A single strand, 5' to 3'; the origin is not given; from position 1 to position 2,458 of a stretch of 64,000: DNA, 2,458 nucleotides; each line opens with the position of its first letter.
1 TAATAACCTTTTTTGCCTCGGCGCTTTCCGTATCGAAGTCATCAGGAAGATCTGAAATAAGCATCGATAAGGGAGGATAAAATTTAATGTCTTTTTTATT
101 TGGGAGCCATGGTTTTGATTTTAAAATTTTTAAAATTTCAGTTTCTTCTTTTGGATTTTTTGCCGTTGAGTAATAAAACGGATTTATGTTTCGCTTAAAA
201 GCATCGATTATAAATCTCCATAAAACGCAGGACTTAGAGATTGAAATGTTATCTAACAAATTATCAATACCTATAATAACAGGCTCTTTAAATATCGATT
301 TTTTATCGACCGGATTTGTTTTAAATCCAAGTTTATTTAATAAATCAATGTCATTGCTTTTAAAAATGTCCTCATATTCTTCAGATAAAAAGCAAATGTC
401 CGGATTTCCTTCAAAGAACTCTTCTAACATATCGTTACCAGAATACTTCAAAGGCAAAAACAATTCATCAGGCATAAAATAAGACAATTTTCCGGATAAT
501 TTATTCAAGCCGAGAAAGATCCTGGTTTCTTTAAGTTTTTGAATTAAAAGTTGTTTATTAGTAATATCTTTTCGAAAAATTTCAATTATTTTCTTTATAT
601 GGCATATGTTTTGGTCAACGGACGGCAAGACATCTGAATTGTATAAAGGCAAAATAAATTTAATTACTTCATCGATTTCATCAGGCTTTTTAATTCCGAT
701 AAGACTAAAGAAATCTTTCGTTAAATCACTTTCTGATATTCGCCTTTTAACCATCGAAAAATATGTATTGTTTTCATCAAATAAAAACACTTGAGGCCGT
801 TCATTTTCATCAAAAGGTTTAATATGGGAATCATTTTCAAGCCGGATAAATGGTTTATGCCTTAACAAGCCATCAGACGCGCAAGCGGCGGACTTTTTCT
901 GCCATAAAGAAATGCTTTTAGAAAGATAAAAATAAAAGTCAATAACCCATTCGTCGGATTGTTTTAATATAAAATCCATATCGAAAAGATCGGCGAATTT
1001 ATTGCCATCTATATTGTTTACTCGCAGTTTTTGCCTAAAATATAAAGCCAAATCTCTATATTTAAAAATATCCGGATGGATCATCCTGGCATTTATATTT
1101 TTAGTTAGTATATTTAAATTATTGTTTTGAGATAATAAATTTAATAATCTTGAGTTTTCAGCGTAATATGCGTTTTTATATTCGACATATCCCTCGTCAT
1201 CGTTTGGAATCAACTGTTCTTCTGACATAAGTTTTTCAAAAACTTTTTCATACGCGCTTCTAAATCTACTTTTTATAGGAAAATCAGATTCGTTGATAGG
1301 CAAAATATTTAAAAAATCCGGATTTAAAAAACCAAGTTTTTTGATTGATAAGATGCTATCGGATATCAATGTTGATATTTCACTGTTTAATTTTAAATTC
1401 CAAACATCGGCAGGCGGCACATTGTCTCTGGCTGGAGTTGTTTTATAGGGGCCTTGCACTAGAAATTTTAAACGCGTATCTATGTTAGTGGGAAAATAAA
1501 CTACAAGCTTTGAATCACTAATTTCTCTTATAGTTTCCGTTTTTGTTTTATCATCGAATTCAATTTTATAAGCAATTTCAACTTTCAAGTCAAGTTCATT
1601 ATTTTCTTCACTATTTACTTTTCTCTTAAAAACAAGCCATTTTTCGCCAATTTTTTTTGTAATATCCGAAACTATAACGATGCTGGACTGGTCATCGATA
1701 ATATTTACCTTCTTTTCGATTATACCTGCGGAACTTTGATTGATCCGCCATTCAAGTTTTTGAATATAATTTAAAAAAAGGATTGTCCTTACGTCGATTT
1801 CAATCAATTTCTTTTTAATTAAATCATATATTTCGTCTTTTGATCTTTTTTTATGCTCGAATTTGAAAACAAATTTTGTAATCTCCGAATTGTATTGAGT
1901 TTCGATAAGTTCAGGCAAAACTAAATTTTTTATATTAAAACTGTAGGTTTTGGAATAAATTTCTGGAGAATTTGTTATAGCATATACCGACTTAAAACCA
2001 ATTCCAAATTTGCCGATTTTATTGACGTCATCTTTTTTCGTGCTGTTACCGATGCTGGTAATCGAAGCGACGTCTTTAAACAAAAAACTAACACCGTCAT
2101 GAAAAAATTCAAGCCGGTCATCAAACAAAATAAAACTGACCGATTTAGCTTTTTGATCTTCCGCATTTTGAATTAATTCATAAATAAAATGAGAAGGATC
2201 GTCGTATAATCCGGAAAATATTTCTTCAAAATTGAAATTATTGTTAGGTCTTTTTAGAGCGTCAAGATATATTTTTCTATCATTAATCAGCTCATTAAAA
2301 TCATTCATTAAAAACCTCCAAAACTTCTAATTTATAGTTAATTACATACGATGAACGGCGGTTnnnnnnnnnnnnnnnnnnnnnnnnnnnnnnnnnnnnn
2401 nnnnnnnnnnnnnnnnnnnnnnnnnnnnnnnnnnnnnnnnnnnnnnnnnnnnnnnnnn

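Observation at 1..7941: Co-directional seven-gene cluster that looks like an undescribed multi-component defence or modified-DNA-sensing system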

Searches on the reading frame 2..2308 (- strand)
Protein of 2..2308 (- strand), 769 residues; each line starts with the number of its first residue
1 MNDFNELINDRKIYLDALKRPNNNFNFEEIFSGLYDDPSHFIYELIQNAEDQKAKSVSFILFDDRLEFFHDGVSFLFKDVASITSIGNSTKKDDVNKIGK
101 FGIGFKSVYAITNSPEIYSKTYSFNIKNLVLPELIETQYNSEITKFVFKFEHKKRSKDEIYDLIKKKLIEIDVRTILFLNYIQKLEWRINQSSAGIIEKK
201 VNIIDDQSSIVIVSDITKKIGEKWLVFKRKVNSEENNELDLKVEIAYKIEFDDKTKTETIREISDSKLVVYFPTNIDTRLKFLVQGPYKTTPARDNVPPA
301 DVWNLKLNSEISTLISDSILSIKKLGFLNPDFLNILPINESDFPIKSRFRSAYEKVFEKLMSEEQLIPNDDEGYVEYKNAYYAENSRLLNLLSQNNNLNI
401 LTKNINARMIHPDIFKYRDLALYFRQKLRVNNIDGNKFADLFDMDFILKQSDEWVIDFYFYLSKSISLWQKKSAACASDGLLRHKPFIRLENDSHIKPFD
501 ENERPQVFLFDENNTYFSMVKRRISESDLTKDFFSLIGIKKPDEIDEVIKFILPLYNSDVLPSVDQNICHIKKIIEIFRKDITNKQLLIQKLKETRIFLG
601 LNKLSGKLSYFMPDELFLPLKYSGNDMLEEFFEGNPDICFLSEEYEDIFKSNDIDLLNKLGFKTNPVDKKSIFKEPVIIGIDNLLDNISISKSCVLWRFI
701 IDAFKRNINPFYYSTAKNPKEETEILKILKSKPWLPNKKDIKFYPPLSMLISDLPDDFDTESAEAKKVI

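Call 7: search_protein_families(library=pfam, proteins=[window:2-2308:-], max_evalue=0.01)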
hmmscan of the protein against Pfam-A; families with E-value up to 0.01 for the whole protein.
window:2-2308:- (769 aa): 1 family
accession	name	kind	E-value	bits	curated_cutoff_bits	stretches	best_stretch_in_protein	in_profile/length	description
PF25794.1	SACS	-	2.7e-18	67.1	32.8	2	74-121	75-122/247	Sacsin domain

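Call 8: search_protein_families(library=padloc, proteins=[window:2-2308:-], max_evalue=0.01)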
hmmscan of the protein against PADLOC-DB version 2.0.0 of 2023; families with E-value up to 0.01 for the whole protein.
window:2-2308:- (769 aa): 9 families
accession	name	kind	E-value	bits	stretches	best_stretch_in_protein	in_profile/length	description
PDLC03972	TmtA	-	7.3e-66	221.1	1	27-646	30-654/1302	-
PDLC03968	TmtA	-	6.3e-48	161.3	1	30-578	67-600/1486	-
PDLC03966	TmtA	-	7.4e-39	131.4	1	35-413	40-460/1655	-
PDLC03964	TmtA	-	8.9e-32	108.1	1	42-637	50-660/1538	-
PDLC03965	TmtA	-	3.5e-28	96.2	2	42-124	34-119/1370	-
PDLC03969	TmtA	-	2.8e-22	76.2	2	82-605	89-628/1563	-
PDLC03970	TmtA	-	1.9e-18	63.8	1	41-136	65-155/1552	-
PDLC03971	TmtA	-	4.1e-17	59.1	1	41-120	57-145/1782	-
PDLC03967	TmtA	-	1.3e-10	38.4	1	42-105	42-109/1063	-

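Call 9: search_protein_families(library=ncbifam, proteins=[window:2-2308:-], max_evalue=0.01)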
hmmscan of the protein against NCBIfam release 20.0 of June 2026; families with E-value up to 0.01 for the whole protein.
window:2-2308:- (769 aa): 2 families
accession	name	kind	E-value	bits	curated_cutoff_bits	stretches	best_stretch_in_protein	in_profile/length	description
NF047352.1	P_loop_sacsin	domain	2.5e-26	91.9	50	1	40-118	2-80/80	sacsin N-terminal ATP-binding-like domain-containing protein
NF010683.0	PRK14083.1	equivalog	0.00018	20.1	455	1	34-121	23-130/604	HSP90 family protein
